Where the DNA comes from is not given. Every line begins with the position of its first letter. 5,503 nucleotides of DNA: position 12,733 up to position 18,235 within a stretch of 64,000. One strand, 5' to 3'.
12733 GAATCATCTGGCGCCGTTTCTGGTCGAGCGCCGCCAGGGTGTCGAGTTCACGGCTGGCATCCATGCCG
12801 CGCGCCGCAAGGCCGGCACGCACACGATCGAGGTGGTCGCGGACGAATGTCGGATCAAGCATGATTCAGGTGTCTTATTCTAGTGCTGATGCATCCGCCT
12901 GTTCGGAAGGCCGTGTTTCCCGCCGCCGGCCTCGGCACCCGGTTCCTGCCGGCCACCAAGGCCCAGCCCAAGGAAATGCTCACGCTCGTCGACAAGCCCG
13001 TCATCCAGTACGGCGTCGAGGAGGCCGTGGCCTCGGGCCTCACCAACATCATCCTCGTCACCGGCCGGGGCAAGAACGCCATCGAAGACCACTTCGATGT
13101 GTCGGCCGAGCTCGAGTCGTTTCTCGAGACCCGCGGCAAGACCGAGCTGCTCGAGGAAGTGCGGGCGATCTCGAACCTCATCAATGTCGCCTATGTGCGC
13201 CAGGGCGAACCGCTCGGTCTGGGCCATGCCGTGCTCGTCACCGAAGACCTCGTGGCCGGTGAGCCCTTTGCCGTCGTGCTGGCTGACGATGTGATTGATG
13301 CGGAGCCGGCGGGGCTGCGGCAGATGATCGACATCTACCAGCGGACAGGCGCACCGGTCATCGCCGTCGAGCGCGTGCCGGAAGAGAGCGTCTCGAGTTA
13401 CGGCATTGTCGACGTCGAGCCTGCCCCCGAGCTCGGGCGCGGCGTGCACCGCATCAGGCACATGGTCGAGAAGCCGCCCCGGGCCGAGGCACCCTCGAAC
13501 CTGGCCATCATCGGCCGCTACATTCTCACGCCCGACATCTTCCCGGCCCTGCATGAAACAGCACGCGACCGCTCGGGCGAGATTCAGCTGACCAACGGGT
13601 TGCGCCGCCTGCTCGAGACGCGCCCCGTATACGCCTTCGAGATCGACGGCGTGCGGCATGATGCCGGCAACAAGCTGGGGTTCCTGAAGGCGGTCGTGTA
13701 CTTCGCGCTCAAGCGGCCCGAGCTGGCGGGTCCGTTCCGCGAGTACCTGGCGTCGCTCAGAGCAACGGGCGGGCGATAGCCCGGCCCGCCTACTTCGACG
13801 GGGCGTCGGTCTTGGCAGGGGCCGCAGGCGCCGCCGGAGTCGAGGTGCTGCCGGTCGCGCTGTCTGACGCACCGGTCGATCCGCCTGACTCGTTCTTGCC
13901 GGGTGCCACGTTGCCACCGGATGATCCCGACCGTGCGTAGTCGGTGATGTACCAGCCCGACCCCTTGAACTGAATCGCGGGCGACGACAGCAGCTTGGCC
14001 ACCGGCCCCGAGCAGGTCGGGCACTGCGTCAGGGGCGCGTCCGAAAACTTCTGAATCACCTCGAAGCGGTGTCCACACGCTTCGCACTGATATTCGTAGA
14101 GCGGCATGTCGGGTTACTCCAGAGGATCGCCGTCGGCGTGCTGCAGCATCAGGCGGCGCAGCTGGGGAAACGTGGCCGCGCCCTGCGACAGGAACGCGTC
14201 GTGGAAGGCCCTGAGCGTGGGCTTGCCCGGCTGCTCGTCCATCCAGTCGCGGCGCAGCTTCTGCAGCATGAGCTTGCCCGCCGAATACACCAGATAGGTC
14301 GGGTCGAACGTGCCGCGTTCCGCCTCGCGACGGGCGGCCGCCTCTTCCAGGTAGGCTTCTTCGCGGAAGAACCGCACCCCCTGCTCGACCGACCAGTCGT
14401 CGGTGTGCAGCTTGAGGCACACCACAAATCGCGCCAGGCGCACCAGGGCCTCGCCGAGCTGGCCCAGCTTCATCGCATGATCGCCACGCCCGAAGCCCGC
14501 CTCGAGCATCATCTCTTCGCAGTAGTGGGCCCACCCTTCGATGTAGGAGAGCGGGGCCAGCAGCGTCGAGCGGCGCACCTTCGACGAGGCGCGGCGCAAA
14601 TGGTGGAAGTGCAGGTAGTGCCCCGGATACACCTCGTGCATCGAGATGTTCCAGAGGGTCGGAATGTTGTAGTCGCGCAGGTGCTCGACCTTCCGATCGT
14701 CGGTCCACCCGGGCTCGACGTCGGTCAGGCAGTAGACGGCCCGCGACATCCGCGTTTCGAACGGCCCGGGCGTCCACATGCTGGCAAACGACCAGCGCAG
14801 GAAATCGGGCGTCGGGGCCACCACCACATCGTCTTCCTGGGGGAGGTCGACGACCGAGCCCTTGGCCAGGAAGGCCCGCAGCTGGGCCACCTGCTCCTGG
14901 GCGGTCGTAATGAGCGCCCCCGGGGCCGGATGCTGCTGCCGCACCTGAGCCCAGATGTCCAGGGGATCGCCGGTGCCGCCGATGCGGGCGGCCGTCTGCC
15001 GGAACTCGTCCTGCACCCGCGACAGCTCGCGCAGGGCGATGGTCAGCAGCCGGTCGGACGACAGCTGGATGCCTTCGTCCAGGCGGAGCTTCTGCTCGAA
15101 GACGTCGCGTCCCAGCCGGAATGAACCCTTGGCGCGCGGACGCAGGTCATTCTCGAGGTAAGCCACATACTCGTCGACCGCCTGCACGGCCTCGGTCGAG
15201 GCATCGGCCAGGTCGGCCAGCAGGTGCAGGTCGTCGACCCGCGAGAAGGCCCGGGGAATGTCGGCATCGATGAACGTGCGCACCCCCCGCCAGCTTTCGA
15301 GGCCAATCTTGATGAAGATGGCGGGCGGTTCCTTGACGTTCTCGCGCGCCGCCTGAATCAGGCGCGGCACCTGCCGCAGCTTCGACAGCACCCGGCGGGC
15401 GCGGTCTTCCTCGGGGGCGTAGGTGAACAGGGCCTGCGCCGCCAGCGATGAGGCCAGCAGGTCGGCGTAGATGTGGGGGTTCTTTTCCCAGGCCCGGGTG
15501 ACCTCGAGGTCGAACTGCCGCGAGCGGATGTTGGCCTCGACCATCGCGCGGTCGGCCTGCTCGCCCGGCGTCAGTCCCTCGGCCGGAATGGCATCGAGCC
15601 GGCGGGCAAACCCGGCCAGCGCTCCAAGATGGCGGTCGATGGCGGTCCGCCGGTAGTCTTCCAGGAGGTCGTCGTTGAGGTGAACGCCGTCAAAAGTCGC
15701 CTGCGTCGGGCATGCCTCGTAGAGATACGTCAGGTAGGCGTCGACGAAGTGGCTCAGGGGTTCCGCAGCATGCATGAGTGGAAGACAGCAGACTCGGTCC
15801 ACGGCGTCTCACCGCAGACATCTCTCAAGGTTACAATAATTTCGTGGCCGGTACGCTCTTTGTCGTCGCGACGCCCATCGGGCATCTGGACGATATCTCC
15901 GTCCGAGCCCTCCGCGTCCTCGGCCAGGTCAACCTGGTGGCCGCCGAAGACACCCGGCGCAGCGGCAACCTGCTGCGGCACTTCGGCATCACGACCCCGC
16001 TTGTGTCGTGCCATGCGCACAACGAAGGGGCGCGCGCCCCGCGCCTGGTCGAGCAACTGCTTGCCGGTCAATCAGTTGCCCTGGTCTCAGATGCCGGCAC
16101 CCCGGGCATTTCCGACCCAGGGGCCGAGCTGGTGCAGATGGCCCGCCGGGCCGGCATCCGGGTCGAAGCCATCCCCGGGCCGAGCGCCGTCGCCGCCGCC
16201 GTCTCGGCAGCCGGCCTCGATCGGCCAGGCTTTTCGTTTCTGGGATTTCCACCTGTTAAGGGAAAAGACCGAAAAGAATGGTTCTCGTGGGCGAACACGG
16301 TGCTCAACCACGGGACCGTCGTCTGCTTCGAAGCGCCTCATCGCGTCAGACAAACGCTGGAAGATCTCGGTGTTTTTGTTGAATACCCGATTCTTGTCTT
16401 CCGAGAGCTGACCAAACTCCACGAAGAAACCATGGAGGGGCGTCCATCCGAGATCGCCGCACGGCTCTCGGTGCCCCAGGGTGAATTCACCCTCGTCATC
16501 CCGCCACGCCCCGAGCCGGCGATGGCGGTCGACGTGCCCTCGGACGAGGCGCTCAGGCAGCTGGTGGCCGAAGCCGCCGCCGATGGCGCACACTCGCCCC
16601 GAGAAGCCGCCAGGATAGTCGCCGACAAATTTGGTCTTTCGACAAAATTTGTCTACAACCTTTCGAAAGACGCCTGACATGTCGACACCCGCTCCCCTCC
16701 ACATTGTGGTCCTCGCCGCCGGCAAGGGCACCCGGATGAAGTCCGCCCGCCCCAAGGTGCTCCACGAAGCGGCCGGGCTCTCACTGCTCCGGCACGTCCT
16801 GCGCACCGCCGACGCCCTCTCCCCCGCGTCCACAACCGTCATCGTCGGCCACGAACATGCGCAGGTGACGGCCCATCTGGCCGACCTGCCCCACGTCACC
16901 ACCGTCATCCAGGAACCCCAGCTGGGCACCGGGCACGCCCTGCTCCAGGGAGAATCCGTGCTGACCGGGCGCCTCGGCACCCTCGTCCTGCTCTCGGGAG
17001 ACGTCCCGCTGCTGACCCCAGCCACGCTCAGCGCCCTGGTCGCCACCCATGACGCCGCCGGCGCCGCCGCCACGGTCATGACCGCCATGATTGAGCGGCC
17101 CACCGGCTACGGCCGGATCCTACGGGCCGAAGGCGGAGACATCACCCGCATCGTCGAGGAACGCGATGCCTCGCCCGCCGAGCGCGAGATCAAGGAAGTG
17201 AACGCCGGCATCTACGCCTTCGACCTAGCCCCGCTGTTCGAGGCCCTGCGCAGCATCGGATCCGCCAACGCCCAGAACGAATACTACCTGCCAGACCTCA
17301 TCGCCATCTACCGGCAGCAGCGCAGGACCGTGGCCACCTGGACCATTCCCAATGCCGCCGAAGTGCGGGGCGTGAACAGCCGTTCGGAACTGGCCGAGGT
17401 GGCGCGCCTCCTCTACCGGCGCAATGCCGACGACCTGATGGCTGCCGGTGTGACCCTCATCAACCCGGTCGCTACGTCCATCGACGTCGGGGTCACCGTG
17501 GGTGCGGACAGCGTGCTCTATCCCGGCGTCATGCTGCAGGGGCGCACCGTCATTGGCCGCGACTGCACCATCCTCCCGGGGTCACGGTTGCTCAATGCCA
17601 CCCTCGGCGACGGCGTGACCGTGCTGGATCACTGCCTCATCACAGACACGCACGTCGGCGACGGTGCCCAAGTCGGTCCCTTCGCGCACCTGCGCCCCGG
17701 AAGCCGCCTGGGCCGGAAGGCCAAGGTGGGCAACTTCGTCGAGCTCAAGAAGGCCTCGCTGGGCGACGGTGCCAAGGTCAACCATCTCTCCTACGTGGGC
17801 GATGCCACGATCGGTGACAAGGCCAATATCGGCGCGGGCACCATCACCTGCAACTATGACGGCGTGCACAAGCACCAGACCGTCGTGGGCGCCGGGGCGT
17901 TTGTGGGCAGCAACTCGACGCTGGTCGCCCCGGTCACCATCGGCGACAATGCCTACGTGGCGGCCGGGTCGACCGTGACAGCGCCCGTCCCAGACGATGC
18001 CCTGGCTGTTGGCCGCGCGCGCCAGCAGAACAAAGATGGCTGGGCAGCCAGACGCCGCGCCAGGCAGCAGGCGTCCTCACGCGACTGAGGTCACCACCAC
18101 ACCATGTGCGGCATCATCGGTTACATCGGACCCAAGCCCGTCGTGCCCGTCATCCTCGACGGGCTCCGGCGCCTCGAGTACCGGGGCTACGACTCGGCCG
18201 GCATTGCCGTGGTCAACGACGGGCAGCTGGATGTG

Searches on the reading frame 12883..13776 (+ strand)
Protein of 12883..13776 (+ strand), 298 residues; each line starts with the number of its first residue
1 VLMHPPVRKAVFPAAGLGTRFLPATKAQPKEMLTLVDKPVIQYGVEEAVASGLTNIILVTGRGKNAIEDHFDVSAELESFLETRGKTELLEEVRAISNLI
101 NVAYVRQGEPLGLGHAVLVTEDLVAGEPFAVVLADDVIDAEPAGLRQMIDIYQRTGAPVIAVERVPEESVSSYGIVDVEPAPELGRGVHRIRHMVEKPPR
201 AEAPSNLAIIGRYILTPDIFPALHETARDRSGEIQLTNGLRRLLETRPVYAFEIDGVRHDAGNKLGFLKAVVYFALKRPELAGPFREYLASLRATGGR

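Call 56: search_protein_families(library=pfam, proteins=[window:12883-13776:+], max_evalue=0.00001)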
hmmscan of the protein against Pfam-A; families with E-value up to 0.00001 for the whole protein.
window:12883-13776:+ (298 aa): 1 family
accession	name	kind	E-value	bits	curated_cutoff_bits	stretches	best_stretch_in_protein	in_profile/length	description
PF00483.29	NTP_transferase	-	2.4e-28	99.8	21.2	1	12-270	4-238/245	Nucleotidyl transferase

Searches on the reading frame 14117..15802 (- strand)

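Call 56: search_protein_families(library=pfam, proteins=[window:14117-15802:-], max_evalue=0.00001)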
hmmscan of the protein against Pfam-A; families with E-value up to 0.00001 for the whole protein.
window:14117-15802:- (562 aa): 1 family
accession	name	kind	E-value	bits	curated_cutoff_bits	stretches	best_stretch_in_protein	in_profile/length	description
PF05960.17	DUF885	-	1.4e-87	295.9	32.4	1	32-552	1-532/532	Bacterial protein of unknown function (DUF885)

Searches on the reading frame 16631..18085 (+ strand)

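Call 57: search_protein_families(library=pfam, proteins=[window:16631-18085:+], max_evalue=0.00001)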
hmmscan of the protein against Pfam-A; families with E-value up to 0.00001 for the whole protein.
window:16631-18085:+ (485 aa): 6 families
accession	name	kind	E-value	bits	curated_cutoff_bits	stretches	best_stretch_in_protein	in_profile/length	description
PF00132.30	Hexapep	-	7.5e-32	108.1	27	2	417-450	2-35/36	Bacterial transferase hexapeptide (six repeats)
PF12804.13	NTP_transf_3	-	2.5e-18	67.2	27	1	26-155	2-126/160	MobA-like NTP transferase domain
PF00483.29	NTP_transferase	-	1.1e-13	51.8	21.2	1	26-207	3-190/245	Nucleotidyl transferase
PF25084.1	LbH_EIF2B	-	1.2e-13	51.4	54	1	284-371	18-104/105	EIF2B subunit epsilon LbH domain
PF14602.12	Hexapep_2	-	3.5e-08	33.4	27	1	417-451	2-34/34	Hexapeptide repeat of succinyl-transferase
PF01128.25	IspD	-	7.4e-07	29.6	27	1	24-148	2-126/221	2-C-methyl-D-erythritol 4-phosphate cytidylyltransferase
